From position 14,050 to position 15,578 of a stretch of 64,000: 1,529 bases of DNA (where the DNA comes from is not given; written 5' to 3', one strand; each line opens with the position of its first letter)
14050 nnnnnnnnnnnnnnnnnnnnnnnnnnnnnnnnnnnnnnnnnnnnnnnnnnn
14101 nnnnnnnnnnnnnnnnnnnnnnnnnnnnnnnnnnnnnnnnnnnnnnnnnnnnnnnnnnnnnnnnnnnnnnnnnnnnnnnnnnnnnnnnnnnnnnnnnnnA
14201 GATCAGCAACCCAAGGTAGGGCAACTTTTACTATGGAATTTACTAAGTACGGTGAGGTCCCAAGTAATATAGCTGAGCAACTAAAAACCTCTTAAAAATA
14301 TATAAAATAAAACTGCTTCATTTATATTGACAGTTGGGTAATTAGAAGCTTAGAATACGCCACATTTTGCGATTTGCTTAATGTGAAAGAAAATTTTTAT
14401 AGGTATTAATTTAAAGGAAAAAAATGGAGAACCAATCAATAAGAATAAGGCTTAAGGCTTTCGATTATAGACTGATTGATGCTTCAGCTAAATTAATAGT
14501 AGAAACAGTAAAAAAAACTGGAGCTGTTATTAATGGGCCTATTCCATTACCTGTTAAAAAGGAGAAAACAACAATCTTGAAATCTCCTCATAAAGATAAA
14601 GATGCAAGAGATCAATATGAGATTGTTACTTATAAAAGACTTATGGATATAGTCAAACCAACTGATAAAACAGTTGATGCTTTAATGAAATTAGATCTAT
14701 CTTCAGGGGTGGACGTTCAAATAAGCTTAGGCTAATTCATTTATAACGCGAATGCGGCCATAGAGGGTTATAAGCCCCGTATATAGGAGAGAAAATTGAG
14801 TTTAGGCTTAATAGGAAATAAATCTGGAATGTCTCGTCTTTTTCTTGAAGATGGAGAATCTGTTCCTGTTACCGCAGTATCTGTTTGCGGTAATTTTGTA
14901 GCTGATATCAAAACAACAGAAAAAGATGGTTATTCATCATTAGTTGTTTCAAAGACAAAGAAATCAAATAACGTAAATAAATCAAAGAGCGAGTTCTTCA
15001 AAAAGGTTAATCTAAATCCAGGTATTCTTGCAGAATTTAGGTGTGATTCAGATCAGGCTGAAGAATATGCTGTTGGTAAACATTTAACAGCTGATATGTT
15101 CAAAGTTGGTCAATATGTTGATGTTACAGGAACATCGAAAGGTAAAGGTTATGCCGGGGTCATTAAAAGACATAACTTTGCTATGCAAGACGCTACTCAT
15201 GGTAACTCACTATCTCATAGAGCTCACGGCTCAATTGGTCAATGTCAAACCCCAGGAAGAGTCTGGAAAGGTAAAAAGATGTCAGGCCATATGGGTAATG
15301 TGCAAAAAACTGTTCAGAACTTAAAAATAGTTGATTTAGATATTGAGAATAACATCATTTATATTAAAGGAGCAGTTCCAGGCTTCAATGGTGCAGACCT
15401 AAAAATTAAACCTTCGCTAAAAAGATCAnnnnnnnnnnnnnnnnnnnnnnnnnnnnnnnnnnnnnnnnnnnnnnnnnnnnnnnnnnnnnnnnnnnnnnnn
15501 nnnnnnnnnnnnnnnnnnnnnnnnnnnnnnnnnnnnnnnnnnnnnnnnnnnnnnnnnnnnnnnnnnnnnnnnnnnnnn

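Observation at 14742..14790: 23S rRNA H18-H20 mimic between rpsJ and rplC: candidate uL4/uL24 autoregulatory operator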

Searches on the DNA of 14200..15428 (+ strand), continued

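Call 44: search_with_rna_model(model_id=R1, sources=[window, L001, L003, L004, L006, L007, L008, L009, L011, L013, L015, L018, L019, L034, L036, L045, L048, L051, L052, L053, L054, L055, L056, L058, L062, L063, L064, L066, L067, L068, L069, L071, L072, L075, L076, L078, L079, L182, L183, L184, L186, L187, L189, L190, L194, L195, L197, L198, L199, L200, L201, L202, L205, L207, L212, L214, L217, L218, L219, L220, L221, L222, L224, L227, L229, L230, L231, L233, L234, L239, L240, L244, L245, L247, L248, L249, L250, L253, L255, L258, L260, L261, L265, L266, L269, L272, L274, L275, L278, L281, L282, L283, L284, L287, L288, L291, L292, L298, L299, L300], max_evalue=0.01, make_alignment=true)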
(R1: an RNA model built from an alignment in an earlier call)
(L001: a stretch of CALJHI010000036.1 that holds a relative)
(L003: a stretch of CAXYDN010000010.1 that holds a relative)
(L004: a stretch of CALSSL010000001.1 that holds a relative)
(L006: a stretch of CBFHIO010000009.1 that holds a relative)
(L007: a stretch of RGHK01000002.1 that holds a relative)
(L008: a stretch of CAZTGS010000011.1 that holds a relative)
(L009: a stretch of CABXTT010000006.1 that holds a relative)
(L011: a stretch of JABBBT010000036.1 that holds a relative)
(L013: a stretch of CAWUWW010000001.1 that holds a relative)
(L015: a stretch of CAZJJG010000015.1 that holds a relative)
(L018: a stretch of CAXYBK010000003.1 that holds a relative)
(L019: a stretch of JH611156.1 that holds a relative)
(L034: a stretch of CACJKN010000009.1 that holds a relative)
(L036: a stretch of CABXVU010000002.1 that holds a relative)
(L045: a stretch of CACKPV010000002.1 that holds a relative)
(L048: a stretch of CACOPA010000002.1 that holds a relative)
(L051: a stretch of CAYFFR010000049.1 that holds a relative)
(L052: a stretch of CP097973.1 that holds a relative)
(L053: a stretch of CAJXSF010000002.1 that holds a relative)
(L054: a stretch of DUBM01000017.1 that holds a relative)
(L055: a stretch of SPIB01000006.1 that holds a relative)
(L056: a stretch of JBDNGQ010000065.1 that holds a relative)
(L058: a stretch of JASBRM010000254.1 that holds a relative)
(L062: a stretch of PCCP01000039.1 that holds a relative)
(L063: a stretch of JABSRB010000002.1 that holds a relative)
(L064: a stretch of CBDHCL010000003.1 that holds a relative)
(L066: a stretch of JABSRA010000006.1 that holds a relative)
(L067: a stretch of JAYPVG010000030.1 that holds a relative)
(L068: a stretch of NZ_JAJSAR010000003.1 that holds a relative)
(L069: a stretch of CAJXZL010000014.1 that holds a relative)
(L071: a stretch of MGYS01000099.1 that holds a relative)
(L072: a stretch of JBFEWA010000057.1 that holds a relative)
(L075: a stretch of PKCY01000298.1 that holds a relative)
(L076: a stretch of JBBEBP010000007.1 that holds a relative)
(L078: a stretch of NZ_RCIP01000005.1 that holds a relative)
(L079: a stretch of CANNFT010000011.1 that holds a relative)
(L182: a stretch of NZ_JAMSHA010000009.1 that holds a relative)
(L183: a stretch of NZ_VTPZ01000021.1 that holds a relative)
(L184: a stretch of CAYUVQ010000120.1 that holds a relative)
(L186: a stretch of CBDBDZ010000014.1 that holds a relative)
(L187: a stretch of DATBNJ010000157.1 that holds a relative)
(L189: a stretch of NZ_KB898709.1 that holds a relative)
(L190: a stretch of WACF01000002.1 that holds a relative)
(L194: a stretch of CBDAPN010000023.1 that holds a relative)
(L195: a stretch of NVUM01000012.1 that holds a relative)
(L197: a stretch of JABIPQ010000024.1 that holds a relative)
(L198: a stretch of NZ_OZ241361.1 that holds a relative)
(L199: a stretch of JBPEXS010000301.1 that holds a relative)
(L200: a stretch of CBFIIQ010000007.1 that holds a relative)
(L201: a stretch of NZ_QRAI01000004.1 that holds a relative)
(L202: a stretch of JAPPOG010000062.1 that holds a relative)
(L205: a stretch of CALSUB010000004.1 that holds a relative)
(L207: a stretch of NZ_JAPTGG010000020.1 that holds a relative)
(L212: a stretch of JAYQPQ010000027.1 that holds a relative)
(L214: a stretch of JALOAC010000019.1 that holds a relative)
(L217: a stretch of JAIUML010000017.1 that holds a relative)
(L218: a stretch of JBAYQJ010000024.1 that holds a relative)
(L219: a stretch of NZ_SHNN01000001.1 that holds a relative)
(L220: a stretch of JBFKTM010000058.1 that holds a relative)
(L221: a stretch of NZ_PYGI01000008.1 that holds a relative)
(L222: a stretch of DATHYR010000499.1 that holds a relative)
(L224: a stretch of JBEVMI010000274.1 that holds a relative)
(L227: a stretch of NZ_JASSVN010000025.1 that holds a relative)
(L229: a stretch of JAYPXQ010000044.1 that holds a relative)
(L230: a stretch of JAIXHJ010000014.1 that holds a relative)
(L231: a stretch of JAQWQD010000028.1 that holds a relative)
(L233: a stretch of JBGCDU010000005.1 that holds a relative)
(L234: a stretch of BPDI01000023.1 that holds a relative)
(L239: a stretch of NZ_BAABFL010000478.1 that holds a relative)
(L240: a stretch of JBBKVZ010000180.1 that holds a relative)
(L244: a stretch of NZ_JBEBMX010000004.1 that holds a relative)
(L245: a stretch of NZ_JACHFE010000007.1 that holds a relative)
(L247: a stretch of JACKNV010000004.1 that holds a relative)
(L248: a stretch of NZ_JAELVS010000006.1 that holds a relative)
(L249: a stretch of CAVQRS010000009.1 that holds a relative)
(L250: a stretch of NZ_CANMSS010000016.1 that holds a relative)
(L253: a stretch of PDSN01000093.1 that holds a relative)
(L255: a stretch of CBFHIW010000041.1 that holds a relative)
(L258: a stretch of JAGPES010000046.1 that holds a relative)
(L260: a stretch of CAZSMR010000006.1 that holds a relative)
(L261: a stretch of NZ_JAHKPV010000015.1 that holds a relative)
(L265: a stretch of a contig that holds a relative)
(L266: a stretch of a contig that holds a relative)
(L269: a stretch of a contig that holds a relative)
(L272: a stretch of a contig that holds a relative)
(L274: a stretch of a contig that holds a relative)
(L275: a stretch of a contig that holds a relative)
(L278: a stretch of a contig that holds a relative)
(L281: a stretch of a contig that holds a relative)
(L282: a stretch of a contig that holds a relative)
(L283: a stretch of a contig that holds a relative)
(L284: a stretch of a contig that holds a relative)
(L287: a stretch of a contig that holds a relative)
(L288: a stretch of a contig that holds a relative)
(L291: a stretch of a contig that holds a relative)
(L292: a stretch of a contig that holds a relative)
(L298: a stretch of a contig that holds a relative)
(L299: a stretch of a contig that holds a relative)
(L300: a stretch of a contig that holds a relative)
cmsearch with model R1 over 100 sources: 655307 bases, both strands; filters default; matches with E-value up to 0.01: 100.
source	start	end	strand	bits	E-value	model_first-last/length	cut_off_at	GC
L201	2476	2524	+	65.4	2.4e-18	1-44/44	no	0.57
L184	779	827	+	65.4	2.4e-18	1-44/44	no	0.57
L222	2815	2863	-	65.4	2.4e-18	1-44/44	no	0.59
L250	1719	1767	-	65.4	2.4e-18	1-44/44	no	0.59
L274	673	721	+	65.2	2.6e-18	1-44/44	no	0.59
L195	1384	1432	+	65.2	2.6e-18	1-44/44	no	0.57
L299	6393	6441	-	65.2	2.6e-18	1-44/44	no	0.59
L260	6964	7012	+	64.6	4.3e-18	1-44/44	no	0.53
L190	1402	1450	+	64.5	4.8e-18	1-44/44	no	0.59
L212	4245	4293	-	64.5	4.8e-18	1-44/44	no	0.61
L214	1164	1212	+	64.4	5.1e-18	1-44/44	no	0.61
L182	4466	4514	-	64.4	5.1e-18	1-44/44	no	0.59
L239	671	719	-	64.3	5.6e-18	1-44/44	no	0.61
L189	4874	4922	-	64.2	5.8e-18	1-44/44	no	0.59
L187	2733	2781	-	64.2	5.8e-18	1-44/44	no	0.61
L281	6565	6613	-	64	7.2e-18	1-44/44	no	0.57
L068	1443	1485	+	63.8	7.9e-18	1-44/44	no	0.53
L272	31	79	+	63.5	1e-17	1-44/44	no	0.57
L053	1443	1485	+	63.5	1e-17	1-44/44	no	0.53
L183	548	596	+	63.3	1.2e-17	1-44/44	no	0.63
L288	921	969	+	63.3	1.2e-17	1-44/44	no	0.61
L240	821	869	+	63.3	1.2e-17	1-44/44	no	0.63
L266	2212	2260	+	63.1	1.4e-17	1-44/44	no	0.57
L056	1443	1485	+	62.8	1.9e-17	1-44/44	no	0.56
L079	1439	1486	+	62.6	2.2e-17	1-44/44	no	0.6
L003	1448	1490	+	62.3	2.7e-17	1-44/44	no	0.47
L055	878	920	+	61.9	3.7e-17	1-44/44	no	0.56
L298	1859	1906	+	61.9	3.7e-17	1-44/44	no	0.6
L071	766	808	+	61.6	4.5e-17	1-44/44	no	0.56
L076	673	715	+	61.5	5.2e-17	1-44/44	no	0.53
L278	84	133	-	61.5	5.2e-17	1-44/44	no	0.54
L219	3023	3070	-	61.4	5.5e-17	1-44/44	no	0.54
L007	1447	1490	+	61.3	6.1e-17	1-44/44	no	0.43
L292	3665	3712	+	61.3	6.1e-17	1-44/44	no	0.56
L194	5869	5918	+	61.1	6.9e-17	1-44/44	no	0.54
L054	1442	1484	+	60.8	9e-17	1-44/44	no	0.63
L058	1443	1485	+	60.4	1.2e-16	1-44/44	no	0.49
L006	1447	1490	+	60.3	1.3e-16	1-44/44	no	0.48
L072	1440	1487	+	60.3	1.4e-16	1-44/44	no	0.54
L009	1448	1490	+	60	1.7e-16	1-44/44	no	0.44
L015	1446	1489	+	59.8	2e-16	1-44/44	no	0.48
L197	428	470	+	59.4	2.7e-16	1-44/44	no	0.49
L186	6537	6581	+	59.4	2.8e-16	1-44/44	no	0.56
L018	1446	1489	+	59.1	3.4e-16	1-44/44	no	0.48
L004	1447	1490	+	58.9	3.9e-16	1-44/44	no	0.45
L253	5579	5625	-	58.7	4.8e-16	1-44/44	no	0.57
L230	790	847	+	58.5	5.6e-16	1-44/44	no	0.55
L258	5549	5596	-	57.6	1.1e-15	1-44/44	no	0.65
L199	1330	1397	+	57.3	1.4e-15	1-44/44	no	0.62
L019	1446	1489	+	56.9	1.9e-15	1-44/44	no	0.48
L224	1125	1187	+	56.8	2.1e-15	1-44/44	no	0.56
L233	5715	5779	-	56.8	2.2e-15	1-44/44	no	0.62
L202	3617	3659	-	56.7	2.2e-15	1-44/44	no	0.58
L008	1446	1489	+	56.7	2.2e-15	1-44/44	no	0.5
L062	808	850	+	56.7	2.3e-15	1-44/44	no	0.63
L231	894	936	+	56.6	2.5e-15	1-44/44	no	0.58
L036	1446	1488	+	56.3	3.2e-15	1-44/44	no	0.47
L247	1929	1988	-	55.2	7.8e-15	1-44/44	no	0.63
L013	1445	1490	+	55.1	8.4e-15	1-44/44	no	0.46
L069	1434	1483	+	54.9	9.7e-15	1-44/44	no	0.52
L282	591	641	-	54.9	9.8e-15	1-44/44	no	0.47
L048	1448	1489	+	54.8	1.1e-14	1-44/44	no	0.48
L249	577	638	-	54.7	1.1e-14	1-44/44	no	0.6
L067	717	778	+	54.3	1.5e-14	1-44/44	no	0.55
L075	917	980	+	54.2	1.6e-14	1-44/44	no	0.55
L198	4046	4111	+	54.1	1.8e-14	1-44/44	no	0.56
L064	1443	1484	+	53.8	2.3e-14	1-44/44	no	0.62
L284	1051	1108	+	53.8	2.3e-14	1-44/44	no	0.55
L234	6250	6292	+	53.3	3.3e-14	1-44/44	no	0.56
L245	5059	5100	-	53.3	3.3e-14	1-44/44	no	0.57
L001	1446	1489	+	53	4.3e-14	1-44/44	no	0.45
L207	5067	5120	+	52.9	4.5e-14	1-44/44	no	0.54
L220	2878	2923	+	52.9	4.5e-14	1-44/44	no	0.52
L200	518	560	-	52.8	5e-14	1-44/44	no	0.53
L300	32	80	-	52.6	5.9e-14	1-44/44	no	0.51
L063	1430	1479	+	52.4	6.9e-14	1-44/44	no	0.62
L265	90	148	-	52.2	8.1e-14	1-44/44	no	0.56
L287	7825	7885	+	52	9.4e-14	1-44/44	no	0.57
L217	642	706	+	52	9.6e-14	1-44/44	no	0.54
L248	2997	3038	-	51.8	1.1e-13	1-44/44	no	0.57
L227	5345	5387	+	51.3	1.7e-13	1-44/44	no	0.53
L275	1456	1520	-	51.2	1.7e-13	1-44/44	no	0.57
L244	927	993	-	50.6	2.9e-13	1-44/44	no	0.54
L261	1503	1545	+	50.5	3e-13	1-44/44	no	0.56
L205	4939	5003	-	50.4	3.2e-13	1-44/44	no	0.58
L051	1446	1488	+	50.2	4e-13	1-44/44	no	0.53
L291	1906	1954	+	49.5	6.7e-13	1-44/44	no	0.49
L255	4223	4290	+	49.5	7e-13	1-44/44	no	0.56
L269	564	652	-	49.4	7.4e-13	1-44/44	no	0.54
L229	2182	2247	-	49.3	7.9e-13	1-44/44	no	0.61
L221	4517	4566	-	48.6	1.4e-12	1-44/44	no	0.56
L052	1448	1488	+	48.5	1.5e-12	1-44/44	no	0.44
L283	4601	4676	-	48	2.3e-12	1-44/44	no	0.45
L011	1445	1489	+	47.3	3.9e-12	1-44/44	no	0.44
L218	3979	4041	+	46.3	8.4e-12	1-44/44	no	0.51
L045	1444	1486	+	43.1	1.1e-10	1-44/44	no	0.44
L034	1450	1485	+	41.4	4.1e-10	5-40/44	no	0.56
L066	1430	1479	+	40.3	9.8e-10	1-44/44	no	0.58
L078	1348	1383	+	34.7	8.7e-08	3-42/44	no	0.61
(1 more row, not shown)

Alignment A2: 100 matches aligned to the model, 119 columns, each read 5' to 3' on its own strand. Consensus structure (alignment columns), stored with it:
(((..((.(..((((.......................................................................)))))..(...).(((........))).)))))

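Call 49: search_with_rna_model(model_id=R1, sources=[L302, L303, L304, L305, L306, L307, L308, L309, L310, L311, L312, L313, L314, L315, L316, L317, L318, L319, L320, L321, L322, L323, L324, L325, L326, L327, L328, L329, L330, L331, L332, L333, L334, L335, L336, L337, L338, L339, L340, L341, L342, L343, L344, L345, L346, L347, L348, L349, L350, L351, L352, L353, L354, L355, L356, L357, L358, L359, L360, L361, L362, L363, L364, L365, L366, L367, L368, L369, L370, L371, L372, L373, L374, L375, L376, L377, L378, L379, L380, L381, L074, L080], max_evalue=1)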
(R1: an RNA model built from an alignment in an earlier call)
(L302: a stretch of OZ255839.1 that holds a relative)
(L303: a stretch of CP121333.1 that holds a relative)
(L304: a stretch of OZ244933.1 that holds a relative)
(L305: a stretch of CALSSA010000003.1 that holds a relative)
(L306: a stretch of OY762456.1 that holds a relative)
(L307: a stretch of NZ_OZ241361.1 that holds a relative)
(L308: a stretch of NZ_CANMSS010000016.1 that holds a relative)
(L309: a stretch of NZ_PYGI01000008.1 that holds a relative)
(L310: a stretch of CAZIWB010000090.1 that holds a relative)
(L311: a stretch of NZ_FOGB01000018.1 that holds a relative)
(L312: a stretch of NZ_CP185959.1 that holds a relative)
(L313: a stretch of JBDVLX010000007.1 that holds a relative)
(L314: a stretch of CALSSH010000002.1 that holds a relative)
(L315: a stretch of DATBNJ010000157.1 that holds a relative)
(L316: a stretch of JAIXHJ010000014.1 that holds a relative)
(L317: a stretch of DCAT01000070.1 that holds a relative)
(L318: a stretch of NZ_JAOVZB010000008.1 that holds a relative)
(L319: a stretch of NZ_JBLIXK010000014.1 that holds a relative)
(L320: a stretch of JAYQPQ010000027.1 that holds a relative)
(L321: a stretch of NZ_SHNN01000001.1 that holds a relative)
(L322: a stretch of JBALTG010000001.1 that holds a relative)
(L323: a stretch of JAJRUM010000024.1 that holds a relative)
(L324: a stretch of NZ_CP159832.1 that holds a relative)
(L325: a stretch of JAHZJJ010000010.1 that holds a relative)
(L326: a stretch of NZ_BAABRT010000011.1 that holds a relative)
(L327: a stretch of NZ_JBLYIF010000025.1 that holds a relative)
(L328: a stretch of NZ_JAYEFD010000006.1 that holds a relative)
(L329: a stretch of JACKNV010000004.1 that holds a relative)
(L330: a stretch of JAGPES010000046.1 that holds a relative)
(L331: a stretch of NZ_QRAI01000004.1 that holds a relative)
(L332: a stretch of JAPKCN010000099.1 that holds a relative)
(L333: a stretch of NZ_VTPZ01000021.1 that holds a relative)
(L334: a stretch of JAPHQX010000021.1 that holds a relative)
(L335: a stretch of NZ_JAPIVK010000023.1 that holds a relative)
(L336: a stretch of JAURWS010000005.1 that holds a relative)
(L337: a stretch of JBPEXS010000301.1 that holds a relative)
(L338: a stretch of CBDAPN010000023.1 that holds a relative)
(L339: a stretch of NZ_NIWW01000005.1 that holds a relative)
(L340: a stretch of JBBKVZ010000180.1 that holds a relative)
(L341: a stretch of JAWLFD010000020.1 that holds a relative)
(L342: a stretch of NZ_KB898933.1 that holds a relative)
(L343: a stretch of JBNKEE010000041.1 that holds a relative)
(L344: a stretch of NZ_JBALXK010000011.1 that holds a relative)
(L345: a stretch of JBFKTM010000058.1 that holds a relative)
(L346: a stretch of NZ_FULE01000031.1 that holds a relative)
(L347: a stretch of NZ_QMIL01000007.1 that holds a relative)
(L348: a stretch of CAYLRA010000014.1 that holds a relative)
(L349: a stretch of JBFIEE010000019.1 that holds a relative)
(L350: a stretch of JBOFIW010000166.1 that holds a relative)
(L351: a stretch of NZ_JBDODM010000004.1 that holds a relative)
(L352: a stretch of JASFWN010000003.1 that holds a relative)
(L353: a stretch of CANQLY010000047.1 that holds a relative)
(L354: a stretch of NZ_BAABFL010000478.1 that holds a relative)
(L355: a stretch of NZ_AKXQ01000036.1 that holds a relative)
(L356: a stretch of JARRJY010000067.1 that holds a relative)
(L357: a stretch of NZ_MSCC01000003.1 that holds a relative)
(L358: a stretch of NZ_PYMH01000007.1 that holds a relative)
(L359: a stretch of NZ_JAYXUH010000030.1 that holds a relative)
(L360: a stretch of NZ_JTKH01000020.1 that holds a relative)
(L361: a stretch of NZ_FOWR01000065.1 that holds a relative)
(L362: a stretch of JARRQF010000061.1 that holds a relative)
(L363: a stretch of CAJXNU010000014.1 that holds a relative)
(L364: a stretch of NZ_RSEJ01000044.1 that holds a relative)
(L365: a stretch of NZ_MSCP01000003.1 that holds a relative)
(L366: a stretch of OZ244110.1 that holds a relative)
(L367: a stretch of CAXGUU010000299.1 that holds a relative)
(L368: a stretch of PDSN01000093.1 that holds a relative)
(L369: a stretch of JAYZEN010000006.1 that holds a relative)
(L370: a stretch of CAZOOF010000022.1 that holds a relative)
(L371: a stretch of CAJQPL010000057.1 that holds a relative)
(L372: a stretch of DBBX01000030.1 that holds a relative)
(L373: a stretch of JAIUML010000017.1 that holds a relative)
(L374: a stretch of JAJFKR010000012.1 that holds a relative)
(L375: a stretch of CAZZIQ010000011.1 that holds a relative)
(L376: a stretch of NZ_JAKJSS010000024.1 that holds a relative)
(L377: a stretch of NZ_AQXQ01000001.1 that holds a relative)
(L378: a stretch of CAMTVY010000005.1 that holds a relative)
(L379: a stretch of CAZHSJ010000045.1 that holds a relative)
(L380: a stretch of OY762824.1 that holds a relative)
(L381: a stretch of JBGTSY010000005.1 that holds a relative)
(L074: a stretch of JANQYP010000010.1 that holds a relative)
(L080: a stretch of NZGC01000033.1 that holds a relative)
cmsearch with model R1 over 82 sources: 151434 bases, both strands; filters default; matches with E-value up to 1: 41.
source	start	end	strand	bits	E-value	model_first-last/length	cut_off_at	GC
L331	537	585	+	65.4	5.5e-19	1-44/44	no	0.57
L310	537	585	+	65.4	5.5e-19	1-44/44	no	0.57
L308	537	585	+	65.4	5.5e-19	1-44/44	no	0.59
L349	538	586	+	65.2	6.1e-19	1-44/44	no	0.57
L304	539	587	+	64.5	1.1e-18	1-44/44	no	0.59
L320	539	587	+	64.5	1.1e-18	1-44/44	no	0.61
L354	504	552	+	64.3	1.3e-18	1-44/44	no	0.61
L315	538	586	+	64.2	1.3e-18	1-44/44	no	0.61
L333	536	584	+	63.3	2.8e-18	1-44/44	no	0.63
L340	536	584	+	63.3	2.9e-18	1-44/44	no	0.63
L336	543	585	+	61.6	1e-17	1-44/44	no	0.56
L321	538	585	+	61.4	1.3e-17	1-44/44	no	0.54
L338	523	572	+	61.1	1.6e-17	1-44/44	no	0.54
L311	531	576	+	60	3.9e-17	1-44/44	no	0.54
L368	539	585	+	58.7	1.1e-16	1-44/44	no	0.57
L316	529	586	+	58.5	1.3e-16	1-44/44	no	0.55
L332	537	585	+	58.4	1.4e-16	1-44/44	no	0.55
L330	539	586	+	57.6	2.6e-16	1-44/44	no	0.65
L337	519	586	+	57.3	3.2e-16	1-44/44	no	0.62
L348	539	587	+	56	9e-16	1-44/44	no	0.61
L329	526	585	+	55.2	1.8e-15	1-44/44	no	0.63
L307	520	585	+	54.1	4.1e-15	1-44/44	no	0.56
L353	536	584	+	53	1e-14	1-44/44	no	0.59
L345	541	586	+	52.9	1e-14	1-44/44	no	0.52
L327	528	576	+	52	2.2e-14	1-44/44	no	0.59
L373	522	586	+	52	2.2e-14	1-44/44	no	0.54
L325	538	586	+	51.6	3e-14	1-44/44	no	0.63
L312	536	585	+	51.2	4.1e-14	1-44/44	no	0.6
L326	536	585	+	51.2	4.2e-14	1-44/44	no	0.62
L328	535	584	+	51.2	4.2e-14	1-44/44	no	0.62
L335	536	585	+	51.2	4.2e-14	1-44/44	no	0.62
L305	536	584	+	50.3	8.7e-14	1-44/44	no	0.57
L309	531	580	+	48.6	3.2e-13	1-44/44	no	0.56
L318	531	579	+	48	5.4e-13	1-44/44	no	0.53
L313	531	579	+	47.7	6.6e-13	1-44/44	no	0.55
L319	531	579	+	47.7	6.6e-13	1-44/44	no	0.55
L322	532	580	+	44.1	1.1e-11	1-44/44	no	0.57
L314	528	577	+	43.6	1.6e-11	1-44/44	no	0.58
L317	528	577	+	43.6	1.6e-11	1-44/44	no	0.58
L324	528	577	+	39.6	4e-10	1-44/44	no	0.54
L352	539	580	+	33.3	5.7e-08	1-44/44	no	0.6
